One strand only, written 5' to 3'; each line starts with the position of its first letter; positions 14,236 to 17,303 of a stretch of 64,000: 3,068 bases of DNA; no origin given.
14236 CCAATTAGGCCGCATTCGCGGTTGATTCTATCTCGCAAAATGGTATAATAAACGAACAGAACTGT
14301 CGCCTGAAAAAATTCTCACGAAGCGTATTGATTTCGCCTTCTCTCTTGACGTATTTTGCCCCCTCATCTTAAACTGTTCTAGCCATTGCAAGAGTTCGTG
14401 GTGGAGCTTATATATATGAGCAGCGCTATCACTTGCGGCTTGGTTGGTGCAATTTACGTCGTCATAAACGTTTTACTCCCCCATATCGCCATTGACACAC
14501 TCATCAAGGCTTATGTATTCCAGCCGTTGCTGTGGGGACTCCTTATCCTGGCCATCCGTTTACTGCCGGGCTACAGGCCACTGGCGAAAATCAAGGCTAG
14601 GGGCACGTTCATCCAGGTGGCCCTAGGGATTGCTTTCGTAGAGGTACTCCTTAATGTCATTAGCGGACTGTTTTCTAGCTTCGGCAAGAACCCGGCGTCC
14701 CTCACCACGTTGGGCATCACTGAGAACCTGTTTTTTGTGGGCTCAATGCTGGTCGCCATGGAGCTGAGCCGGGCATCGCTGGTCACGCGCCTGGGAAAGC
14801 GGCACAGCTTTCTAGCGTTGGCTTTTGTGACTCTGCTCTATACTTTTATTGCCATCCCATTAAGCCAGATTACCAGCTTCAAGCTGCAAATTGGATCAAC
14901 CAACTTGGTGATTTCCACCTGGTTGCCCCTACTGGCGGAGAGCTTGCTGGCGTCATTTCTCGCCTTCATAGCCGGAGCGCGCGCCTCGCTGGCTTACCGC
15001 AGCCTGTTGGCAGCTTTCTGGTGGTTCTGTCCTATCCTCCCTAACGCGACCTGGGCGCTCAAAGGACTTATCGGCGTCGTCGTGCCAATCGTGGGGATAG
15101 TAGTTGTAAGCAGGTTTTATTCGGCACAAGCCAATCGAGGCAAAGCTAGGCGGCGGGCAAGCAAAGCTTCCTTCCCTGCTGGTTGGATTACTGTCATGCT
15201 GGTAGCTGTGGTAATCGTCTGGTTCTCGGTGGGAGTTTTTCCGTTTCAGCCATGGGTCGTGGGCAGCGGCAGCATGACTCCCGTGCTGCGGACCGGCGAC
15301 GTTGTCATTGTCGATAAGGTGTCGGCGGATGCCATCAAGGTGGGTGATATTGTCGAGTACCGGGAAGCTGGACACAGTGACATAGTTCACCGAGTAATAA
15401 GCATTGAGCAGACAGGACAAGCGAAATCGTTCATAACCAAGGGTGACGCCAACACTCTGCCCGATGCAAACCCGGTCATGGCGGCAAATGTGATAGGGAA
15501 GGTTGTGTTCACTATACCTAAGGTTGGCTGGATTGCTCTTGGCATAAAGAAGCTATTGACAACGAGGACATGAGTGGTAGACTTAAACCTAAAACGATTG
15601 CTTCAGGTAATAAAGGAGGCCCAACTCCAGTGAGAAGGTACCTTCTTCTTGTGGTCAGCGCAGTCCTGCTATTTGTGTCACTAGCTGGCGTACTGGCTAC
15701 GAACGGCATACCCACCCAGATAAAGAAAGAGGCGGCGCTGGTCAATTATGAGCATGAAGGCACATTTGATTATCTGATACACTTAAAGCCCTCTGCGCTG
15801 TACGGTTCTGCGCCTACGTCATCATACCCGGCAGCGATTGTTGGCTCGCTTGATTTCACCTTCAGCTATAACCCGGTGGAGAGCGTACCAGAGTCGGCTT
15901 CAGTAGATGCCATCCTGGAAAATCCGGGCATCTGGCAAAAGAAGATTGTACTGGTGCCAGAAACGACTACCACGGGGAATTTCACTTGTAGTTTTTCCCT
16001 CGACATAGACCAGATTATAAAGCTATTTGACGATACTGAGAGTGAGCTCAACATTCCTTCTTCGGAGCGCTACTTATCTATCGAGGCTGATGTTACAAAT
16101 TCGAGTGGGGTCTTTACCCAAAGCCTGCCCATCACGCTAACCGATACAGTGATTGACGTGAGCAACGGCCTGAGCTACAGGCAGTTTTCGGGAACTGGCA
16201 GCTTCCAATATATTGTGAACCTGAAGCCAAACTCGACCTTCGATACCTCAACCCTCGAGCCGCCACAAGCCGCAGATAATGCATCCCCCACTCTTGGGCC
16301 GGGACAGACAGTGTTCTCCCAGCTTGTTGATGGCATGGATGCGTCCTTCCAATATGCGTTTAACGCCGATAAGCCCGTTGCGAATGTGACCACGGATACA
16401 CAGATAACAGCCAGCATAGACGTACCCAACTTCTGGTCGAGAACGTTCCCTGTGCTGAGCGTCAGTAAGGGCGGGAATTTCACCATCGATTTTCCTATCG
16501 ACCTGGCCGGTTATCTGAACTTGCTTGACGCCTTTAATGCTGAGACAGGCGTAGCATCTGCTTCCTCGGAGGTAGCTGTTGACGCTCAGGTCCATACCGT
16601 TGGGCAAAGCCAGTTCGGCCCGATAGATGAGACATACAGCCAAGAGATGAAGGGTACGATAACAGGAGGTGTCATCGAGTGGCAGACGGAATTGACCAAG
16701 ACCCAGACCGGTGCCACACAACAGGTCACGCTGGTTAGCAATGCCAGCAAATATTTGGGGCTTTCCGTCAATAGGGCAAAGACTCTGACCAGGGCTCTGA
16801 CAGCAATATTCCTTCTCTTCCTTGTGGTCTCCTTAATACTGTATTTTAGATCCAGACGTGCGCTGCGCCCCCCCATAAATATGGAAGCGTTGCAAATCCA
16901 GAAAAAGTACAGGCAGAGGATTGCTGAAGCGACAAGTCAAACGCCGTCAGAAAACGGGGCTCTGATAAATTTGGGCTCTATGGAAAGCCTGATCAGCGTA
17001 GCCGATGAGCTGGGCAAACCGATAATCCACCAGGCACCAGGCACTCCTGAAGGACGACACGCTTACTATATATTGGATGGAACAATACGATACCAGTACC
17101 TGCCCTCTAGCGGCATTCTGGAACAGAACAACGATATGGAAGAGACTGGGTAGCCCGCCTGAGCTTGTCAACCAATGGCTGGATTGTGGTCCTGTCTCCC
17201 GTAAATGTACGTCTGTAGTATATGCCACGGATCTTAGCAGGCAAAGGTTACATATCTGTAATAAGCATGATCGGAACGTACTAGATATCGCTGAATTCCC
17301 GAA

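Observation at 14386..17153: SipW-type signal peptidase fused to a 290-aa polytopic membrane domain, coupled to a 527-aa bitopic protein with an internal repeat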

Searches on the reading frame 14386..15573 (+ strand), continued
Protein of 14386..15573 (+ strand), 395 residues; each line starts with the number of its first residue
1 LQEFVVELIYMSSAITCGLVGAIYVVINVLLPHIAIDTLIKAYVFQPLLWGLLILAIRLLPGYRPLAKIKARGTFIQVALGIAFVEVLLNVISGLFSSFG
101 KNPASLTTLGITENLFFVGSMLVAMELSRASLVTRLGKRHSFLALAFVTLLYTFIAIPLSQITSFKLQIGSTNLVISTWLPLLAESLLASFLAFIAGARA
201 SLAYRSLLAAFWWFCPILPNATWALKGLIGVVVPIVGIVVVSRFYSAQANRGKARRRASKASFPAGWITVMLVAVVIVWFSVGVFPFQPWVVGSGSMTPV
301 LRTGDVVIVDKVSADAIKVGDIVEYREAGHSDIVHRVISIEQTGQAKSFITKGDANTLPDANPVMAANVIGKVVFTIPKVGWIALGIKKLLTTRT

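Call 83: fold_search(model_id=the predicted structure, library=pdb)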
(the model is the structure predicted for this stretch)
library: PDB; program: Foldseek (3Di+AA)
matches with E <= 10: 546; with E <= 0.001: 2
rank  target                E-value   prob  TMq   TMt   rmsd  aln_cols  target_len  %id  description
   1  7p2p_A                1.8e-05  1.00  0.28  0.66   5.0       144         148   25  Human Signal Peptidase Complex Paralog A (SPC-A) (released 2021-10-06)
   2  7p2q_A                3.5e-05  1.00  0.28  0.66   4.1       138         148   26  Human Signal Peptidase Complex Paralog C (SPC-C) (released 2021-10-06)
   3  4wvj_A                2.9e-03  1.00  0.23  0.18  15.2       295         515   13  Crystal structure of the Type-I signal peptidase from Staphylococcus aureus (SpsB) in complex with an inhibitor peptid (released 2015-09-23)
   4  4wvh_A                5.9e-03  1.00  0.23  0.18  15.2       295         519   13  Crystal structure of the Type-I signal peptidase from Staphylococcus aureus (SpsB) in complex with a substrate peptide (released 2015-09-23)
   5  4wvi_A                5.9e-03  1.00  0.22  0.16  15.9       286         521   15  Crystal structure of the Type-I signal peptidase from Staphylococcus aureus (SpsB) in complex with a substrate peptide (released 2015-09-23)
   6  4n31_A                6.4e-03  1.00  0.21  0.54   6.4       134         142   14  Structure and activity of Streptococcus pyogenes SipA: a signal peptidase homologue essential for pilus polymerisation (released 2014-08-20)
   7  4n31_B                1.1e-02  1.00  0.20  0.55   6.3       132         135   14  Structure and activity of Streptococcus pyogenes SipA: a signal peptidase homologue essential for pilus polymerisation (released 2014-08-20)
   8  3s04_A                1.2e-02  1.00  0.19  0.34  11.3       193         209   14  Crystal structure of Escherichia coli type I signal peptidase in complex with an Arylomycin Lipoglycopeptide Antibioti (released 2011-10-05)
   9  1kca_A                1.4e-02  1.00  0.17  0.57   5.1        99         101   19  Crystal Structure of the lambda Repressor C-terminal Domain Octamer (released 2001-12-21)
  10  3iiq_B                1.6e-02  1.00  0.19  0.32  11.2       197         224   13  Crystallographic analysis of bacterial signal peptidase in ternary complex with Arylomycin A2 and a beta-sultam inhibi (released 2009-09-01)
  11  4wvg_A                1.7e-02  0.99  0.23  0.18  15.1       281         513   12  Crystal structure of the Type-I signal peptidase from Staphylococcus aureus (SpsB). (released 2015-09-23)
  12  3s04_B                2.9e-02  1.00  0.19  0.33  11.6       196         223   14  Crystal structure of Escherichia coli type I signal peptidase in complex with an Arylomycin Lipoglycopeptide Antibioti (released 2011-10-05)
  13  9nlo_A                2.9e-02  1.00  0.18  0.31  12.5       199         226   14  Escherichia coli Signal Peptidase I Delta 2-76 P84A in complex with lipopeptide inhibitor (released 2025-11-19)
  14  1f39_A                3.2e-02  1.00  0.18  0.59   4.6        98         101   20  CRYSTAL STRUCTURE OF THE LAMBDA REPRESSOR C-TERMINAL DOMAIN (released 2000-07-26)
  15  2ho0                  3.7e-02  1.00  0.18  0.47   5.0        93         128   20  Structure of a Hyper-cleavable Monomeric Fragment of Phage Lambda Repressor Containing the Cleavage Site Region (released 2006-09-19)
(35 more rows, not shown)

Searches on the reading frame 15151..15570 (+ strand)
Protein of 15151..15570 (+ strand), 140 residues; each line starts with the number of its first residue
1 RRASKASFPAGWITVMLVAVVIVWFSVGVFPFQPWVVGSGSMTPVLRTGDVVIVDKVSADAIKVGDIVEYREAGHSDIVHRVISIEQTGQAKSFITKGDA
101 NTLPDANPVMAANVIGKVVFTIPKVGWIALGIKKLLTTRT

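Call 87: search_solved_structures(query=window:15151-15570:+, max_evalue=0.01, show_alignments=2)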
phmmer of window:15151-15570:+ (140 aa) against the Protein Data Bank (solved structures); distinct sequences matched with E-value up to 0.01: 3.
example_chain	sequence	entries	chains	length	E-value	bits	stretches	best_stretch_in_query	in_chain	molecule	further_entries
7p2p_A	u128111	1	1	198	1.7e-09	41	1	20-106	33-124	Signal peptidase complex catalytic subunit SEC11A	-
9rjb_A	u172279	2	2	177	3.3e-09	40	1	20-106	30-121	Signal peptidase complex catalytic subunit SEC11A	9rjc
7p2q_A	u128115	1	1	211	6e-09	39.2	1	20-107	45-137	Signal peptidase complex catalytic subunit SEC11C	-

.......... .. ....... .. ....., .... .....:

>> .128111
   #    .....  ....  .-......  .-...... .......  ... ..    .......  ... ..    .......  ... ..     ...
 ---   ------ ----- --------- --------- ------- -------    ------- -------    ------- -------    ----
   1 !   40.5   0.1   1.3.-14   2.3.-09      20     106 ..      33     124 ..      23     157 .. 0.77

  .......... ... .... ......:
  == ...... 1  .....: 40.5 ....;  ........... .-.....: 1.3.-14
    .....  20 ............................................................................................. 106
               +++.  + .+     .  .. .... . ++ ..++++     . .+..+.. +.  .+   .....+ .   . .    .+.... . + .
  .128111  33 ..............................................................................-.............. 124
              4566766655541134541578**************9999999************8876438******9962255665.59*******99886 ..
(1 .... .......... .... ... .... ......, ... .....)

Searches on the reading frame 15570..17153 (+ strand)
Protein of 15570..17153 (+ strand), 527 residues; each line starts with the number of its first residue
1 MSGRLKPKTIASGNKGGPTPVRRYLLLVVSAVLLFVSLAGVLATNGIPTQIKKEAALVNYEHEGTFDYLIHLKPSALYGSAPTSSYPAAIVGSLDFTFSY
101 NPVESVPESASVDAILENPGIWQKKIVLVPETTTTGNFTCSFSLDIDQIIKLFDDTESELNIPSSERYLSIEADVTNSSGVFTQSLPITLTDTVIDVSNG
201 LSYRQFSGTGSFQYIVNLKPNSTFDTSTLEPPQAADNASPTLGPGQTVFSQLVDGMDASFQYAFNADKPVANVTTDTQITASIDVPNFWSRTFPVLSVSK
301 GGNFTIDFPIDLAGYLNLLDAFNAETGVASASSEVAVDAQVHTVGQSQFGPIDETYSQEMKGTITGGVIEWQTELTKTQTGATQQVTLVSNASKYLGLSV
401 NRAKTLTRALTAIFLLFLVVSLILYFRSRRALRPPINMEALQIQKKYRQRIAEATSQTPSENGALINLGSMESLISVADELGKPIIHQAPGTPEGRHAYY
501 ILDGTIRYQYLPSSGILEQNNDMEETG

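Call 3: search_protein_families(library=pfam, proteins=[window:15570-17153:+], max_evalue=0.1)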
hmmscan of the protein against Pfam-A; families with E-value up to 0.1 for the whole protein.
window:15570-17153:+ (527 aa): 1 family
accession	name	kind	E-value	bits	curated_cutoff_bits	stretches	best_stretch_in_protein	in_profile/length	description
PF17231.7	DUF5305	-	5.8e-26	91.7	29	2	298-510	15-217/217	Family of unknown function (DUF5305)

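Call 4: search_protein_families(library=ncbifam, proteins=[window:15570-17153:+], max_evalue=0.1)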
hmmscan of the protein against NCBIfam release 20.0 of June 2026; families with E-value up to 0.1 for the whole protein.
window:15570-17153:+ (527 aa): 0 families

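Call 7: list_cluster_members(proteins=[P0001, window:15570-17153:+, P0088, P0025])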
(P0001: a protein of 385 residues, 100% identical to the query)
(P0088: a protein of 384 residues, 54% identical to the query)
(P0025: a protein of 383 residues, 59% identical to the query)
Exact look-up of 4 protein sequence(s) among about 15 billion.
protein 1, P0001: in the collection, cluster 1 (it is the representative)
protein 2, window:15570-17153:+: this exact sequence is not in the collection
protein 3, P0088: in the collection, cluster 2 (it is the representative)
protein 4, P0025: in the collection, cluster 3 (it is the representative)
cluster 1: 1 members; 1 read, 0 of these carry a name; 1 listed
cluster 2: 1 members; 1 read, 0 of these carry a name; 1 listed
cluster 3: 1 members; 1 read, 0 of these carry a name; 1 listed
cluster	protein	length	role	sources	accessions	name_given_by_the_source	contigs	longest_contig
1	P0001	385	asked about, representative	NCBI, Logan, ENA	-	-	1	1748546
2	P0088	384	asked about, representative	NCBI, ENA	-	-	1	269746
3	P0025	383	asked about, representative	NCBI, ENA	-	-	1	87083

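Call 56: find_homologous_proteins(query=window:15570-17153:+)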
Query window:15570-17153:+ (527 aa): 74 proteins with E <= 0.001 among 8000 candidates.
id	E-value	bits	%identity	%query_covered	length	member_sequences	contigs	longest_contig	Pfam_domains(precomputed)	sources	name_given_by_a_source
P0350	0.0e+0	1108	100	96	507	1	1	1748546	PF17231.8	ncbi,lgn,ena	-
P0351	2.1e-240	817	75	96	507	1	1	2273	PF17231.8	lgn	-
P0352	2.5e-188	645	39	87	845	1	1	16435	PF17231.8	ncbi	-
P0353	1.0e-184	633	49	85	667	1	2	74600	PF17231.8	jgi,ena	-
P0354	4.5e-171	588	54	96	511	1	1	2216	PF17231.8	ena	-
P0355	4.1e-164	565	44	86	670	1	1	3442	PF17231.8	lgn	-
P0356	1.9e-155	536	40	94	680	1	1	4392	PF17231.8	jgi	jgi:hypothetical protein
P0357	1.1e-153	531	49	91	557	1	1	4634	PF17231.8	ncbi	-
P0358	1.2e-153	530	40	88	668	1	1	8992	PF17231.8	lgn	-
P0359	1.3e-153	530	41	86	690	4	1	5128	PF17231.8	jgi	-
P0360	2.0e-149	516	39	85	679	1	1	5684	PF17231.8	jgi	jgi:hypothetical protein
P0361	1.7e-148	513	49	94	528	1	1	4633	PF17231.8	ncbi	-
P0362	1.1e-146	508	40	81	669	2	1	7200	PF17231.8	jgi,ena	-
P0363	2.7e-146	506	40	84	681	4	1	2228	PF17231.8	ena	-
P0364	5.5e-146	505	38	94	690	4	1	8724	PF17231.8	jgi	-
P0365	4.1e-145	502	41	85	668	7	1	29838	PF17231.8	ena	-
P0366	1.1e-144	501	49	95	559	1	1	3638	PF17231.8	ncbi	-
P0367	2.8e-142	493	47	89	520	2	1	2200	PF17231.8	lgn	-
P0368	1.8e-138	480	45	96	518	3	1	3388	PF17231.8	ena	-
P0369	1.8e-136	474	45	93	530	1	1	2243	PF17231.8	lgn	-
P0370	1.2e-133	464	46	93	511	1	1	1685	PF17231.8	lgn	-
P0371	1.3e-133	464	44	93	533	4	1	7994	PF17231.8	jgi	-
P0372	4.1e-133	463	45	90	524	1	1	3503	PF17231.8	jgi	jgi:hypothetical protein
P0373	1.4e-132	461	44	96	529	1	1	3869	PF17231.8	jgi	-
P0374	5.9e-132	459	35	85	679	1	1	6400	PF17231.8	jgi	jgi:hypothetical protein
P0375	3.1e-128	447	43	95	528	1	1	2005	PF17231.8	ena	-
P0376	9.9e-128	445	43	96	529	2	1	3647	PF17231.8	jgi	jgi:hypothetical protein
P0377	1.4e-127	444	43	90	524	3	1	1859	PF17231.8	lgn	-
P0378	5.9e-127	442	42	93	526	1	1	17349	PF17231.8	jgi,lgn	jgi:hypothetical protein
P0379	1.8e-123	431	43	91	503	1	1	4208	PF17231.8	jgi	jgi:hypothetical protein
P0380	1.7e-118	415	41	92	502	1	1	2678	PF17231.8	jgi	jgi:hypothetical protein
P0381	3.1e-118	414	41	92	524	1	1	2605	PF17231.8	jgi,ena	-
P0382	2.2e-117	411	42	94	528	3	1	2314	PF17231.8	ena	-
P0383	2.9e-116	407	41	93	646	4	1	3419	PF17231.8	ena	-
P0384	3.7e-115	404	37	64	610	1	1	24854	PF17231.8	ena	-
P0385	5.1e-115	403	41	93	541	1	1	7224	PF17231.8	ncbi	-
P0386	2.1e-114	401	41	92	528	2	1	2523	PF17231.8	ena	-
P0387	3.4e-113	397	40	95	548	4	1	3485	PF17231.8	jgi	-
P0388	8.3e-111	389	41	92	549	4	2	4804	PF17231.8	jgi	jgi:hypothetical protein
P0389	8.6e-111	389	40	94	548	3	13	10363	PF17231.8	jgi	jgi:hypothetical protein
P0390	3.8e-110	387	40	94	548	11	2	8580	PF17231.8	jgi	jgi:hypothetical protein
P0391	6.4e-110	386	40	92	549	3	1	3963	PF17231.8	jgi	jgi:hypothetical protein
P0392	6.8e-110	386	40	92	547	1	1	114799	PF17231.8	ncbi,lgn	-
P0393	1.5e-109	385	44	82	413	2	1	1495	PF17231.8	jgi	-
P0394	5.6e-109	383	39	92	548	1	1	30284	PF17231.8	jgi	-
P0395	1.3e-108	382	40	92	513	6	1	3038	PF17231.8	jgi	jgi:hypothetical protein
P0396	2.9e-108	381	40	94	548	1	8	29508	PF17231.8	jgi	-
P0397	5.5e-107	377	40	91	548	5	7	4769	PF17231.8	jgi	jgi:hypothetical protein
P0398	2.1e-106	375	39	94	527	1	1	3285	PF17231.8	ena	-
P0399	4.1e-106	374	39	92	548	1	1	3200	PF17231.8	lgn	-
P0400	5.8e-106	373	40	91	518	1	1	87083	PF17231.8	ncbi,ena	-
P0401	7.6e-106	373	38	90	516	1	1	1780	PF17231.8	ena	-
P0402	1.0e-105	372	40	94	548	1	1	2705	PF17231.8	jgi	jgi:hypothetical protein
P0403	1.6e-105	372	40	89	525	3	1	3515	PF17231.8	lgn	-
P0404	1.7e-105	372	40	94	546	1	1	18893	PF17231.8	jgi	jgi:hypothetical protein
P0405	1.5e-104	368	40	92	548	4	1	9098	PF17231.8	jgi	jgi:hypothetical protein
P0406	3.7e-104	367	38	92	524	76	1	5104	PF17231.8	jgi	jgi:hypothetical protein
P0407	6.1e-102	360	38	92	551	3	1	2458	PF17231.8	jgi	jgi:hypothetical protein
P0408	3.4e-101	357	38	93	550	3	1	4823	PF17231.8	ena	-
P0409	5.2e-99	350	38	88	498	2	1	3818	PF17231.8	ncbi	-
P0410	2.5e-97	345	41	83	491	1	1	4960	PF17231.8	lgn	-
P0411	5.3e-97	344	37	94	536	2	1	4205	PF17231.8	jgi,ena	-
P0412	7.9e-97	343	39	89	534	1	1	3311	PF17231.8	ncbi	-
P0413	1.6e-95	339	35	92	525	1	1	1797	PF17231.8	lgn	-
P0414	1.0e-94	336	38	92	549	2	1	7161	PF17231.8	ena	-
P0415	1.5e-90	322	38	84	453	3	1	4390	PF17231.8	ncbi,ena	-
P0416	4.5e-84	301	41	75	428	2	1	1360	PF17231.8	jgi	jgi:hypothetical protein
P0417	2.3e-82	295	34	95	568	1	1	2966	PF17231.8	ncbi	-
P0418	9.4e-79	283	33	94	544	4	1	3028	PF17231.8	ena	-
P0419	9.3e-73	264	41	56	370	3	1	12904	PF17231.8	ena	-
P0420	2.2e-63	233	28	94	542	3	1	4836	PF17231.8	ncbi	-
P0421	7.3e-61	224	30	93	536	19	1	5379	PF17231.8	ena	-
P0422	3.5e-54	202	28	88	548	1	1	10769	PF17231.8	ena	-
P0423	2.0e-47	180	27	92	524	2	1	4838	PF17231.8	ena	-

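Call 64: predict_structure(alignment_id=A4)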
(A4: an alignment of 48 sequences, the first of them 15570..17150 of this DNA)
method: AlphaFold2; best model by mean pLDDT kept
length: 527 residues; sequences in the alignment: 48
mean_pLDDT: 82.9   pTM: 0.59
mean pLDDT of the five models: 82.9, 82.3, 81.5, 81.1, 80.8
residues with pLDDT >= 90: 190; 70-90: 263; 50-70: 42; < 50: 32
segments of 3 or more residues with pLDDT < 50: 1-18, 515-527
pLDDT, mean of each block of 10 residues (from residue 1): 38 45 79 87 85 89 96 75 80 94 90 91 93 93 93 90 81 88 90 85 83 92 86 66 89 91 95 94 91 91 91 89 82 93 93 95 92 93 87 80 87 88 72 61 76 65 78 86 85 75 86 52 35
secondary structure, 60 per line:
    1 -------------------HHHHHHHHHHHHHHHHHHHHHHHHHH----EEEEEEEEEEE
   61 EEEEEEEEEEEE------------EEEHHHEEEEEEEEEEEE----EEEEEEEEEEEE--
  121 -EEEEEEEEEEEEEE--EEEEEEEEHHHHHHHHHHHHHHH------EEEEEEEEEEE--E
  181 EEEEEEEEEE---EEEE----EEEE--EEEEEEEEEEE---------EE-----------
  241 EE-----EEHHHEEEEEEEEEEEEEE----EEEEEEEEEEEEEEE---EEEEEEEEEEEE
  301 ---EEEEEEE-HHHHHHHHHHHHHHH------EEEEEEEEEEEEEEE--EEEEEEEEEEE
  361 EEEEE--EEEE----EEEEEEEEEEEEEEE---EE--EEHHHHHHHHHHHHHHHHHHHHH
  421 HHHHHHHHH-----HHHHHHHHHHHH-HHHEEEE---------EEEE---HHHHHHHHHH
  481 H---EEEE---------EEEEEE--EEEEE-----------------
elements in order: H20-45 E50-72 E85-87 E91-102 E107-118 E122-135 E138-145 H146-160 E167-177 E180-190 E194-197 E202-205 E208-218 E253-266 E271-285 E289-300 E304-310 H312-326 E333-347 E350-365 E368-371 E376-390 H400-429 H435-446 E451-454 E464-467 H471-481 E485-488 E498-503 E506-510
